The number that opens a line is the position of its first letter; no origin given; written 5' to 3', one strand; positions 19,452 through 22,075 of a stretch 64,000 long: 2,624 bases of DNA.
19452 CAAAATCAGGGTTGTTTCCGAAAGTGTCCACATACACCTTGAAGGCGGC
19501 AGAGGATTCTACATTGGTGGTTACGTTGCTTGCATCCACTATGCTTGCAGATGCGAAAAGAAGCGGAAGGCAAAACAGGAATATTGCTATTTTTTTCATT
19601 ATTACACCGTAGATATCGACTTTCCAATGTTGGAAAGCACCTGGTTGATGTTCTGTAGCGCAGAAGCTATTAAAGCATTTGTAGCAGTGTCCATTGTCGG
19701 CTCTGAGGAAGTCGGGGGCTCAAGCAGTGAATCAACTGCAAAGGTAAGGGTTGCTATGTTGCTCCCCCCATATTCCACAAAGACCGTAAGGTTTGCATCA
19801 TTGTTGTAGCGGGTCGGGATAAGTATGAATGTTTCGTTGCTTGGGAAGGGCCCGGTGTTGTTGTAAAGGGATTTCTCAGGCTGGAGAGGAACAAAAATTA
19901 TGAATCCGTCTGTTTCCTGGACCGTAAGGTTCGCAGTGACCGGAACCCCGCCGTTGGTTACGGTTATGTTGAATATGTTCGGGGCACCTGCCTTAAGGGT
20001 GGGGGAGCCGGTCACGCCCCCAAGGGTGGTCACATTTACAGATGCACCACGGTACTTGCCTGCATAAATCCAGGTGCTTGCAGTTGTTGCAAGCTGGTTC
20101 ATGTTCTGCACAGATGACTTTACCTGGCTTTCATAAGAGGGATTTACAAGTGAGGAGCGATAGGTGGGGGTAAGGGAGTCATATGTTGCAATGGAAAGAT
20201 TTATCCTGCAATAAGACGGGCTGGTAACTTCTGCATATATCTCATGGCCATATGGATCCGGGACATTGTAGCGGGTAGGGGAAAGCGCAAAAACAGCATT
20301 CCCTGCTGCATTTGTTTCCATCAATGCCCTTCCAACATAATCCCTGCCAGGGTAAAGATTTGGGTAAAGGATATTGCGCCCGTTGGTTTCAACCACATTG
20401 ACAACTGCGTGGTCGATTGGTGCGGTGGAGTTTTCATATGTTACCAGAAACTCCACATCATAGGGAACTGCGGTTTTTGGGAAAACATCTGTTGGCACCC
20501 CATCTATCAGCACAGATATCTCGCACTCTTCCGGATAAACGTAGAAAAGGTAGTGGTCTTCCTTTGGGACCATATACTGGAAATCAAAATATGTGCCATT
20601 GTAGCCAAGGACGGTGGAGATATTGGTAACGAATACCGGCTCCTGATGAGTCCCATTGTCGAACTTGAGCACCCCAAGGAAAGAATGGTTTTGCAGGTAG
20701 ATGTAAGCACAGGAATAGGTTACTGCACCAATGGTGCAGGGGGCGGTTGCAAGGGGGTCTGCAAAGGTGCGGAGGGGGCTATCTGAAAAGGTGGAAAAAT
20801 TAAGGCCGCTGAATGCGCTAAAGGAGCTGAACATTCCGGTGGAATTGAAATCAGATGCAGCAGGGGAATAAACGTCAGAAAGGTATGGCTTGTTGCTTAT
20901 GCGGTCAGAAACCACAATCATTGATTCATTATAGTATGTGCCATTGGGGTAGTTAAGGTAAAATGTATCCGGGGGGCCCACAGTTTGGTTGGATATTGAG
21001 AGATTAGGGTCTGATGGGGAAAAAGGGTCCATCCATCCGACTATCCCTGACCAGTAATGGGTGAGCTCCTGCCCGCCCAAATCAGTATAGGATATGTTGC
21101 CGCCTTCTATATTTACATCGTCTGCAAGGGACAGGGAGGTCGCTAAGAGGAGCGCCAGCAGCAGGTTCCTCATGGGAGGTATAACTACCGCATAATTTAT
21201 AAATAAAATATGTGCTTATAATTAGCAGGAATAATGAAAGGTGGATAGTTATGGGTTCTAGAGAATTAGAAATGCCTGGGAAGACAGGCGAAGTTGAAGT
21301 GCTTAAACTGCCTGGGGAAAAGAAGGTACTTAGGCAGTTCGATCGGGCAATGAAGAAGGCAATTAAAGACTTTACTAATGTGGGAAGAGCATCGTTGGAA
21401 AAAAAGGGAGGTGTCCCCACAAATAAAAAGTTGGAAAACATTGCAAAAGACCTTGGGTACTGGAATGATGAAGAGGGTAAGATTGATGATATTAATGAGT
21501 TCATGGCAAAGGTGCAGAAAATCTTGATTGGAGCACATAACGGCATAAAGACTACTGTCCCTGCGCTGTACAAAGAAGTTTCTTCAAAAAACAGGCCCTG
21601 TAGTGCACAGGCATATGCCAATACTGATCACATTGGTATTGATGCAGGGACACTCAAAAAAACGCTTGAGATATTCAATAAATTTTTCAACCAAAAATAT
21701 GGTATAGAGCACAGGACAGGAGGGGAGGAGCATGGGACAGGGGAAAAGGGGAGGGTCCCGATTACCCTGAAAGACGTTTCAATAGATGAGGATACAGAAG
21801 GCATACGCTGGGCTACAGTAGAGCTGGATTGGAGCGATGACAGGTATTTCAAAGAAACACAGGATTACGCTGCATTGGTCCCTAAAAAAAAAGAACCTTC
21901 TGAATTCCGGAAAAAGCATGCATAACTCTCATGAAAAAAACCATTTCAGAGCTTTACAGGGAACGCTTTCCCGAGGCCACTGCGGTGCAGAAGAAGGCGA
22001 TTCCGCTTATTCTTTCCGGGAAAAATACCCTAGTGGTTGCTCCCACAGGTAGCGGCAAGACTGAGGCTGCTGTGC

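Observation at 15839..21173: Translationally coupled operon of three paralogous, sequon-rich surface proteins (two soluble, one membrane-anchored)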

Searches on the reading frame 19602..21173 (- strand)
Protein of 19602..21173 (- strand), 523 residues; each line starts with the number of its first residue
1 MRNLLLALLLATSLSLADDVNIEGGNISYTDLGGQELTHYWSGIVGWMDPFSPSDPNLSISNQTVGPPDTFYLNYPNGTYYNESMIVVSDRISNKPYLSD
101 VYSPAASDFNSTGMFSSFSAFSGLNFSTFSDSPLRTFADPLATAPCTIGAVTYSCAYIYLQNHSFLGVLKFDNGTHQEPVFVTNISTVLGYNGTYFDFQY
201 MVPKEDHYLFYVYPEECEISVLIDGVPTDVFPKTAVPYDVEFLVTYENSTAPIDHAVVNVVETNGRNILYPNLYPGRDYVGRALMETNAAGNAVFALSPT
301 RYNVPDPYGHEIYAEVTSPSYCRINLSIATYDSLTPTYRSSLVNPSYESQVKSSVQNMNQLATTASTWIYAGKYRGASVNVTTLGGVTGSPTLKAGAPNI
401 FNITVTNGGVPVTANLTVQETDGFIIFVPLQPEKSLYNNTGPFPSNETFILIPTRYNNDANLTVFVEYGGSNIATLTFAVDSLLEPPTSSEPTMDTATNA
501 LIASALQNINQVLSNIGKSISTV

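Call 3: search_protein_families(library=pfam, proteins=[window:19602-21173:-], max_evalue=1)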
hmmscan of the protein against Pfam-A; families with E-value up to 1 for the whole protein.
window:19602-21173:- (523 aa): 0 families

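Call 20: find_homologous_proteins(query=window:19602-21173:-)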
Query window:19602-21173:- (523 aa): 43 proteins with E <= 0.001 among 8000 candidates.
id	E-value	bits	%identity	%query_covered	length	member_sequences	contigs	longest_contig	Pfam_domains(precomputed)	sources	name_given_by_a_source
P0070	0.0e+0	1171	100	100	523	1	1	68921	-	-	-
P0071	0.0e+0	1023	86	100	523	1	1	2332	-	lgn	-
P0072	1.0e-291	986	84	100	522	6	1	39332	-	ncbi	-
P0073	4.9e-287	971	83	100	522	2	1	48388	-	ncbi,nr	ncbi:MAG: hypothetical protein GY852_07970 [bacterium]|nr:hypothetical protein [bacterium]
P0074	7.7e-260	881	76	100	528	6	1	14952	-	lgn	-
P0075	1.1e-252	857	73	100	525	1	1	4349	-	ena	-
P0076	7.8e-198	677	62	97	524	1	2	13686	-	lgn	-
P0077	1.5e-196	672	63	96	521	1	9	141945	-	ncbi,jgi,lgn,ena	-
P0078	5.5e-193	661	62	97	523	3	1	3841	-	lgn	-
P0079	2.5e-191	655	61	96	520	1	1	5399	-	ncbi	-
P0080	6.8e-191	654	61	100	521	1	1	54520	-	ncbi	ncbi:MAG: hypothetical protein AB1657_00020 [Candidatus Micrarchaeota archaeon]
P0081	7.2e-189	647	61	97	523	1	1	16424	-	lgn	-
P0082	8.3e-188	643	59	100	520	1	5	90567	-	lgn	-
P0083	1.6e-187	643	61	96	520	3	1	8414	-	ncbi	-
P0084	3.2e-187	642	61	100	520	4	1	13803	-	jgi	-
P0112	3.0e-48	183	45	37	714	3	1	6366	-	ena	-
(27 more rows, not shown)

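Call 58: search_solved_structures(query=A2, max_evalue=1)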
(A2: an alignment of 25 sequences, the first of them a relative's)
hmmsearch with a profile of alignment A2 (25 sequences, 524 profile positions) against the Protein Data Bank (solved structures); distinct sequences matched with E-value up to 1: 1.
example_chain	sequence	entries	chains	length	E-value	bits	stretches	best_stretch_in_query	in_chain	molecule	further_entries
1tmx_A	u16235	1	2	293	0.25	13.2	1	236-307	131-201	hydroxyquinol 1,2-dioxygenase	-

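Call 61: search_protein_families(library=phrogs, proteins=[window:19602-21173:-], max_evalue=0.1)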
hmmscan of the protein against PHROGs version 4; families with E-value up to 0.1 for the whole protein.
window:19602-21173:- (523 aa): 0 families

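Call 62: search_protein_families(library=ncbifam, proteins=[window:19602-21173:-], max_evalue=0.1)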
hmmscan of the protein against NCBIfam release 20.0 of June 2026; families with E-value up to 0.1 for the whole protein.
window:19602-21173:- (523 aa): 0 families

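Call 63: predict_structure(alignment_id=A2)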
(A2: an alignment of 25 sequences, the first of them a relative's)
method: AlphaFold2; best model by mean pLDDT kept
length: 523 residues; sequences in the alignment: 25
mean_pLDDT: 73.9   pTM: 0.49
mean pLDDT of the five models: 73.9, 71.9, 71.0, 69.2, 66.7
residues with pLDDT >= 90: 120; 70-90: 215; 50-70: 119; < 50: 69
segments of 3 or more residues with pLDDT < 50: 14-34, 302-305, 336-345, 421-440, 457-459, 519-523
pLDDT, mean of each block of 10 residues (from residue 1): 59 46 35 60 90 80 88 88 91 88 95 92 89 90 91 93 91 92 90 87 95 87 75 60 86 84 64 64 78 70 56 78 75 47 47 60 76 84 83 77 84 72 33 33 68 57 77 80 79 78 61 51 40
secondary structure, 60 per line:
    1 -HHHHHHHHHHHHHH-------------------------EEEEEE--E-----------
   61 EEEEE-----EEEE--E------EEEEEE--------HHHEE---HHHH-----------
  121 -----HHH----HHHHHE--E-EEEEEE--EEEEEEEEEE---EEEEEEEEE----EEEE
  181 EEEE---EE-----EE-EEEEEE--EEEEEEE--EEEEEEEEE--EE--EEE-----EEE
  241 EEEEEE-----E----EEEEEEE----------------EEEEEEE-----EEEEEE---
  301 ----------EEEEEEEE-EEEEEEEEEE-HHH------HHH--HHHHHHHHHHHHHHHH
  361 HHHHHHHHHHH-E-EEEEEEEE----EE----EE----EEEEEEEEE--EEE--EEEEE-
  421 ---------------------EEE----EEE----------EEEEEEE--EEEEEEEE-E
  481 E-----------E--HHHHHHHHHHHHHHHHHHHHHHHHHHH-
elements in order: H2-15 E41-46 E61-65 E71-74 E84-89 H106-109 H133-137 E143-148 E151-160 E164-172 E177-184 E198-203 E206-212 E215-223 E230-232 E238-246 E257-263 E280-286 E292-297 E311-318 E320-329 H345-371 E375-382 E399-407 E410-412 E415-419 E442-444 E449-451 E462-468 E471-478 H496-522

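Call 67: fold_search(model_id=the predicted structure, library=pdb)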
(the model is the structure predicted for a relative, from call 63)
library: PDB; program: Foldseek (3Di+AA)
matches with E <= 10: 998; with E <= 0.001: 3
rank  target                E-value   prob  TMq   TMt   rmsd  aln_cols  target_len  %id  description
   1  8eok_G                1.6e-04  0.72  0.15  0.13  26.5       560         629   10  Structure of the C3bB proconvertase in complex with lufaxin and factor Xa (released 2023-08-30)
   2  6xi3                  2.7e-04  0.69  0.14  0.19  34.8       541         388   10  Crystal structure of tetra-tandem repeat in extending region of large adhesion protein (released 2020-10-14)
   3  4m3h_A                7.7e-04  0.87  0.14  0.24  19.7       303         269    5  Crystal structure of small laccase Ssl1 from Streptomyces sviceus (released 2014-03-19)
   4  6yo5_AAA              1.1e-03  0.90  0.14  0.25  17.9       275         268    6  Crystal structure of the M295F variant of Ssl1 (released 2021-04-28)
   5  6yzd_AAA              1.1e-03  0.87  0.14  0.25  19.4       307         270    6  Crystal structure of the M295A variant of Ssl1 (released 2021-05-12)
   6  6yzd_CCC              1.1e-03  0.85  0.14  0.25  19.5       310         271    6  Crystal structure of the M295A variant of Ssl1 (released 2021-05-12)
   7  7q61_A                1.1e-03  0.63  0.16  0.08  27.1       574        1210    8  Structure of TEV conjugated A2ML1 (A2ML1-TC) (released 2022-04-20)
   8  4w1t_A                1.4e-03  0.80  0.14  0.24  19.6       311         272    6  Structure of the Ssl1 laccase mutant H99Y with depleted type-2 copper ion (released 2015-08-26)
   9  8z59_A                1.4e-03  0.75  0.14  0.16  14.9       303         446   11  The X-Ray crystal structure of multicopper oxidase from Sulfurimonas sp. (released 2025-02-19)
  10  4m3h_C                1.5e-03  0.87  0.14  0.24  18.0       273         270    5  Crystal structure of small laccase Ssl1 from Streptomyces sviceus (released 2014-03-19)
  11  5irb_A                1.7e-03  0.72  0.13  0.20  24.7       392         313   10  Structural insight into host cell surface retention of a 1.5-MDa bacterial ice-binding adhesin (released 2017-07-19)
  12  6rhq_A                1.8e-03  0.72  0.13  0.23  19.7       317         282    6  Crystal Structure of Two-Domain Laccase mutant I170A from Streptomyces griseoflavus (released 2019-07-17)
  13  6y4a_AAA              1.9e-03  0.90  0.14  0.25  17.9       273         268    5  Crystal structure of the M295I variant of Ssl1 (released 2021-09-01)
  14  6tav_A                1.9e-03  0.38  0.14  0.06  27.4       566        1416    7  Crystal structure of endopeptidase-induced alpha2-macroglobulin (released 2021-05-12)
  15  7o7n_A                2.0e-03  0.66  0.15  0.07  21.6       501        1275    9  (h-alpha2M)4 semiactivated I state (released 2022-04-13)
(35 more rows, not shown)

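Call 92: fold_search(model_id=the predicted structure, library=viral)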
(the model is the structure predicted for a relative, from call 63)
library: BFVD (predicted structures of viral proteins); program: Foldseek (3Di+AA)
matches with E <= 10: 453; with E <= 0.001: 1
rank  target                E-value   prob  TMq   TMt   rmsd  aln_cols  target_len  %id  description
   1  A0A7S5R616            6.4e-04  0.80  0.15  0.11  19.4       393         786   10  (no name in the UniProt tables at hand)
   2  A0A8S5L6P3            2.2e-03  0.35  0.15  0.15  18.9       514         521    8  Uncharacterized protein [Myoviridae sp. ctA4D8]
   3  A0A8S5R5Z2            2.3e-03  0.99  0.15  0.27  13.8       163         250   13  Uncharacterized protein [Siphoviridae sp. ctpV36]
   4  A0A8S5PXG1            2.5e-03  0.25  0.15  0.13  20.8       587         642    7  Uncharacterized protein [Myoviridae sp. ctgsk7]
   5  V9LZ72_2              3.5e-03  0.33  0.16  0.08  23.9       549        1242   10  Uncharacterized protein [Vibrio phage VP4B]
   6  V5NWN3                4.0e-03  0.14  0.11  0.07  21.1       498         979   11  Putative carcinoembryonic antigen-related cell adhesion molecule 1 isoform protein [Chelonid alphaherpesvirus 5]
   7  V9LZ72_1              4.9e-03  0.51  0.15  0.07  25.2       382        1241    8  Uncharacterized protein [Vibrio phage VP4B]
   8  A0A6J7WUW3            4.9e-03  0.18  0.13  0.08  22.3       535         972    9  Fibronectin type-III domain-containing protein [uncultured Caudovirales phage]
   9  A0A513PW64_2          8.6e-03  0.63  0.13  0.06  16.4       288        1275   11  Big-1 domain-containing protein [Vibrio phage 2 TSL-2019]
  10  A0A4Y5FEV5            1.4e-02  0.25  0.14  0.06  33.5       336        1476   11  Capsid and scaffold protein [Lactobacillus phage 3-521]
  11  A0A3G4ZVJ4            1.8e-02  0.84  0.13  0.36  12.9       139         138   12  Uncharacterized protein [Edafosvirus sp.]
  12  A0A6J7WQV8            1.8e-02  0.30  0.16  0.08  23.7       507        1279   10  Uncharacterized protein [uncultured Caudovirales phage]
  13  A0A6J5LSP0            2.0e-02  0.21  0.13  0.13  21.7       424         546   12  Uncharacterized protein [uncultured Caudovirales phage]
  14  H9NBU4                2.3e-02  0.15  0.13  0.13  19.1       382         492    8  (no name in the UniProt tables at hand)
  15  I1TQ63                2.3e-02  0.07  0.10  0.11  30.3       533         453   10  (no name in the UniProt tables at hand)
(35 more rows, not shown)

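Call 97: find_encoding_contigs(protein=P0112, flank=6000, max_places=2)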
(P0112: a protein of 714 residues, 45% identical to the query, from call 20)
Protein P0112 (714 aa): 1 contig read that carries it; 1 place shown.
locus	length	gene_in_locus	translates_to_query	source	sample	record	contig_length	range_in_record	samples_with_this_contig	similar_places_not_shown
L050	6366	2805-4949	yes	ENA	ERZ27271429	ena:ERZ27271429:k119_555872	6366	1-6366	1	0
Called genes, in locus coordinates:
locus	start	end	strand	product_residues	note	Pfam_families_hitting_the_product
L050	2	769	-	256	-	?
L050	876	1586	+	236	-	-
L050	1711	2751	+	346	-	PF01154:HMG_CoA_synt_N (weak), PF08541:ACP_syn_III_C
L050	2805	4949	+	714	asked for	-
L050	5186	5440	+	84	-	PF00736:EF1_GNE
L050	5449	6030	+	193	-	PF00416:Ribosomal_S13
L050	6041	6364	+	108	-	?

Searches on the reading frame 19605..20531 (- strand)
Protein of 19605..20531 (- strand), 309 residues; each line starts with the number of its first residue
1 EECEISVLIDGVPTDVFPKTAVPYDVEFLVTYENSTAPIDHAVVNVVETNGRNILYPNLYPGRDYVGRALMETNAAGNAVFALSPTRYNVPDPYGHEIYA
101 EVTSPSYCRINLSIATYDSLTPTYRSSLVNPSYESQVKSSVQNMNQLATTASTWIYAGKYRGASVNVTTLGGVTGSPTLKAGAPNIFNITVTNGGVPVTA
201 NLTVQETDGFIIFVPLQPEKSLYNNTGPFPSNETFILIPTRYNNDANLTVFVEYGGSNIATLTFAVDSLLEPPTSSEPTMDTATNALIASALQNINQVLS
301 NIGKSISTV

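Call 65: search_protein_representatives(alignment_id=A4)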
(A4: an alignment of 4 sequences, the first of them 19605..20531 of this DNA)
Query: 4 sequences, 314 profile positions. Proteins with E-value up to 0.001 (for the whole library): 94; up to 1e-10: 62; up to 1e-30: 43. The best 94 are listed.
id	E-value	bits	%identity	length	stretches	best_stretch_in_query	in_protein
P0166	2.9e-147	506.4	-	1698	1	1-314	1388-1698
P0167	2.8e-125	434.2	-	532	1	1-314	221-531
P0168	6.8e-95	334.4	-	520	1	1-314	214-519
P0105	2.4e-94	332.6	-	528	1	2-314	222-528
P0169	6.6e-80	285.2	-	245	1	67-314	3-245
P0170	1.3e-67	244.8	-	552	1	4-312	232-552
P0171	2.1e-61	224.3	-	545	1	4-312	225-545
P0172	7.9e-59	215.9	-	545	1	4-311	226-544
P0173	8.3e-59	215.8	-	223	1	119-314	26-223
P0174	1.1e-53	199.1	-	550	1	4-312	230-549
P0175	5.3e-49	183.6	-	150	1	161-314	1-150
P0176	2.5e-48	181.4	-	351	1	4-312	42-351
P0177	6.8e-48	180.0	-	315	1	5-312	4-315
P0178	2.0e-45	171.9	-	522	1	4-304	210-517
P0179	2.1e-45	171.8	-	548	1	5-312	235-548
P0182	3.5e-44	167.8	-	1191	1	4-307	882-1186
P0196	1.0e-37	146.6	-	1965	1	4-312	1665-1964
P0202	1.6e-34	136.1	-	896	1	4-312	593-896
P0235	2.1e-08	50.3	-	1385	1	2-283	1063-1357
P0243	1.9e-06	43.8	-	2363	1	2-283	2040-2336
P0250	4.8e-05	39.2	-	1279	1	4-279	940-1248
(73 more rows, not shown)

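Call 66: search_protein_families(library=pfam, proteins=[P0182, P0196, P0243, P0235, P0250, P0202], max_evalue=0.001)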
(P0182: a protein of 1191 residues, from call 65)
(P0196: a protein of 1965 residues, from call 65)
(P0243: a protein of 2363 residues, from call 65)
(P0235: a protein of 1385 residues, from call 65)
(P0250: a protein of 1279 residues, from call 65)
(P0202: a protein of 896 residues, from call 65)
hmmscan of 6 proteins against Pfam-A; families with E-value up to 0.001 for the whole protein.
P0182 (1191 aa): 3 families
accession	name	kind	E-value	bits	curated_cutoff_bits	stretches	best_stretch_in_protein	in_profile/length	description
PF05048.19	NosD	-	2.2e-22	80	23.6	1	654-835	42-212/212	Periplasmic copper-binding protein (NosD)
PF11617.13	Cu-binding_MopE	-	8.9e-10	39.1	27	1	288-317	1-29/30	Putative metal-binding motif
PF13229.12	Beta_helix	-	6.4e-08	32.8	25.9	2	642-790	16-156/158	Right handed beta helix region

P0196 (1965 aa): 8 families
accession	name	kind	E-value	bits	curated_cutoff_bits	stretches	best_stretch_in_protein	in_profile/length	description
PF13385.13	Laminin_G_3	-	4.1e-77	257.9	27.6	3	1456-1614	1-151/151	Concanavalin A-like lectin/glucanases superfamily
PF00629.30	MAM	-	1.7e-18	67.4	26.4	1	1282-1426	19-153/158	MAM domain, meprin/A5/mu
PF01839.29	FG-GAP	-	1.2e-16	60.6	22.1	1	339-372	2-37/37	FG-GAP repeat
PF00354.24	Pentaxin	-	1.7e-12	47.9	25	2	1459-1619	11-169/194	Pentaxin family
PF02210.31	Laminin_G_2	-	3.7e-10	40.8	22.9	0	1036-1070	47-81/126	Laminin G domain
PF13517.12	FG-GAP_3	-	4.2e-06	27.7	26.9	0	435-507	1-61/61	FG-GAP-like repeat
PF22925.3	TS_C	-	0.00012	22.2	27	0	1491-1610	84-201/202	Trans-sialidase, C-terminal domain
PF02973.23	Sialidase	-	0.00034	20.6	26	0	838-906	115-182/189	Sialidase, N-terminal domain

P0243 (2363 aa): 6 families
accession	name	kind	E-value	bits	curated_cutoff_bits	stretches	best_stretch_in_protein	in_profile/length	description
PF13360.13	PQQ_2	-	4.5e-41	141.5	27.6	4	1397-1597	28-232/233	Outer membrane protein assembly factor BamB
PF07705.17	CARDB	-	1.6e-34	118.6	22.7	3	1256-1356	3-100/101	CARDB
PF13570.13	Beta-prop_ACSF4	-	3.1e-28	99.5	133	4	1385-1518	39-212/329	Beta-alanine-activating enzyme, beta-propeller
PF01011.28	PQQ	-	7e-11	42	26.7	0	1399-1447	51-101/595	Glucose/ethanol/alcohol dehydrogenase, beta-propeller domain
PF20009.4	GEVED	-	9.6e-07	30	24.4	1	391-488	1-76/78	GEVED domain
PF17957.7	Big_7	-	7.5e-05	23.7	24.1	1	1841-1916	1-70/70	Bacterial Ig domain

P0235 (1385 aa): 5 families
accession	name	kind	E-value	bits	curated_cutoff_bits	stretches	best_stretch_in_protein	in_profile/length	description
PF13360.13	PQQ_2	-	3.6e-34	118.9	27.6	2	605-801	9-215/233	Outer membrane protein assembly factor BamB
PF13570.13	Beta-prop_ACSF4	-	3.1e-24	86.4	133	2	721-918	68-256/329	Beta-alanine-activating enzyme, beta-propeller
PF07705.17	CARDB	-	8.8e-18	64.8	22.7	1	958-1056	3-101/101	CARDB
PF01011.28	PQQ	-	3.4e-10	39.7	26.7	1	833-872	49-88/595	Glucose/ethanol/alcohol dehydrogenase, beta-propeller domain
PF25293.1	Beta-prop_EMC1_N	-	4.2e-08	33.6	34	1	767-876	45-156/219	EMC1 N-terminal beta-propeller domain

P0250 (1279 aa): 5 families
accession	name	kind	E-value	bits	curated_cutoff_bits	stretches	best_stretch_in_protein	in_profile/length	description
PF18911.6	PKD_4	-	5.2e-76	251.2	27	4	565-652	1-85/85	PKD domain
PF00801.26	PKD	-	7.7e-47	157.6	23.5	4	574-645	4-74/80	PKD domain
PF22352.2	K319L-like_PKD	-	5.2e-27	94.1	27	3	581-652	7-84/84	K319L-like, PKD domain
PF02010.21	REJ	-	1.9e-11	43.7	25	2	723-799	51-132/452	REJ domain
PF21027.3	Sde0182_C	-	2.5e-11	44.5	27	0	774-796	2-25/83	Cellulose-binding protein Sde0182, C-terminal domain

P0202 (896 aa): 1 family
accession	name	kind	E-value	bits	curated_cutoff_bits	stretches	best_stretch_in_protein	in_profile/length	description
PF06739.17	SBBP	-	8e-08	32.6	20.5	0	375-397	14-37/38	Beta-propeller repeat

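Call 68: find_encoding_contigs(protein=P0196, flank=6000, max_places=1)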
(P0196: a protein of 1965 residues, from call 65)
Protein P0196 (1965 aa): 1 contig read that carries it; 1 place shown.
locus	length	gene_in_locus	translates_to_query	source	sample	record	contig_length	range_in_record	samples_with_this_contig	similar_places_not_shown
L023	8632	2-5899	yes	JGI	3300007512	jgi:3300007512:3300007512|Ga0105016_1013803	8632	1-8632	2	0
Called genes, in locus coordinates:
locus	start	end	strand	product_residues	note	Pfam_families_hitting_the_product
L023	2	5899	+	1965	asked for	PF01839:FG-GAP (faint), PF13517:FG-GAP_3 (faint), PF00354:Pentaxin (faint), PF13385:Laminin_G_3, PF02210:Laminin_G_2 (faint), PF13385:Laminin_G_3, PF00629:MAM, PF13385:Laminin_G_3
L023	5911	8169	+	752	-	PF00629:MAM (weak)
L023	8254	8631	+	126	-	?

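Call 69: find_encoding_contigs(protein=P0243, flank=6000, max_places=1)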
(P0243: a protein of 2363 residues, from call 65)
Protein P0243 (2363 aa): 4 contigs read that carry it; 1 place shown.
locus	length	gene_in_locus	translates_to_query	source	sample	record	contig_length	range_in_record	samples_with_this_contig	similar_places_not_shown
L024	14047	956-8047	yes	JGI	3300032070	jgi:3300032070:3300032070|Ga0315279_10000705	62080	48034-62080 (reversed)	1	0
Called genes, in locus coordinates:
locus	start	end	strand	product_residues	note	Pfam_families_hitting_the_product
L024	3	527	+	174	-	?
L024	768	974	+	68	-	PF04703:FaeA (weak)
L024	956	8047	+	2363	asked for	PF20009:GEVED (weak), PF07705:CARDB, PF01011:PQQ (faint), PF07705:CARDB, PF13360:PQQ_2, PF13570:Beta-prop_ACSF4, PF13360:PQQ_2, PF07705:CARDB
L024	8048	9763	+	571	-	PF07705:CARDB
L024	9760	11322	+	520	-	-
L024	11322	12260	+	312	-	PF01916:DS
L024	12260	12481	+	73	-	-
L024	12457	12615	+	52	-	-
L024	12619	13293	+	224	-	PF20582:UPF0758_N, PF04002:RadC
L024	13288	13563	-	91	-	PF25213:HVO_A0261_N (weak)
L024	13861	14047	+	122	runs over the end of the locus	PF01981:PTH2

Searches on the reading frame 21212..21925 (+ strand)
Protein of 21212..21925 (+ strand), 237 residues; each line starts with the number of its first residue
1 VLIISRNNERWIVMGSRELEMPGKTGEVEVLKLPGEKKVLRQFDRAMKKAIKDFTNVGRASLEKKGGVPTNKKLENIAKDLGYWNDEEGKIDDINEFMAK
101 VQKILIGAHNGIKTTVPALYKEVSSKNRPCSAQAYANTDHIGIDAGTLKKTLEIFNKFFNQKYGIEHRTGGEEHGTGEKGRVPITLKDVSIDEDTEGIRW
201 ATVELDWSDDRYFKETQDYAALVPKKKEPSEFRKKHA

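Call 3: search_protein_families(library=pfam, proteins=[window:21212-21925:+], max_evalue=1)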
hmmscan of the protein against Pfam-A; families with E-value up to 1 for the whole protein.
window:21212-21925:+ (237 aa): 1 family
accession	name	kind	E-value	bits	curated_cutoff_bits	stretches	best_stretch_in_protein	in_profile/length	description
PF16717.10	RAC_head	-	0.2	13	27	1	71-108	15-53/98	Ribosome-associated complex head domain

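Call 61: search_protein_families(library=phrogs, proteins=[window:21212-21925:+], max_evalue=0.1)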
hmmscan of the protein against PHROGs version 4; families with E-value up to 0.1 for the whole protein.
window:21212-21925:+ (237 aa): 0 families

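Call 62: search_protein_families(library=ncbifam, proteins=[window:21212-21925:+], max_evalue=0.1)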
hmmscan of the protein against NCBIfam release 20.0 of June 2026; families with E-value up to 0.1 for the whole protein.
window:21212-21925:+ (237 aa): 0 families
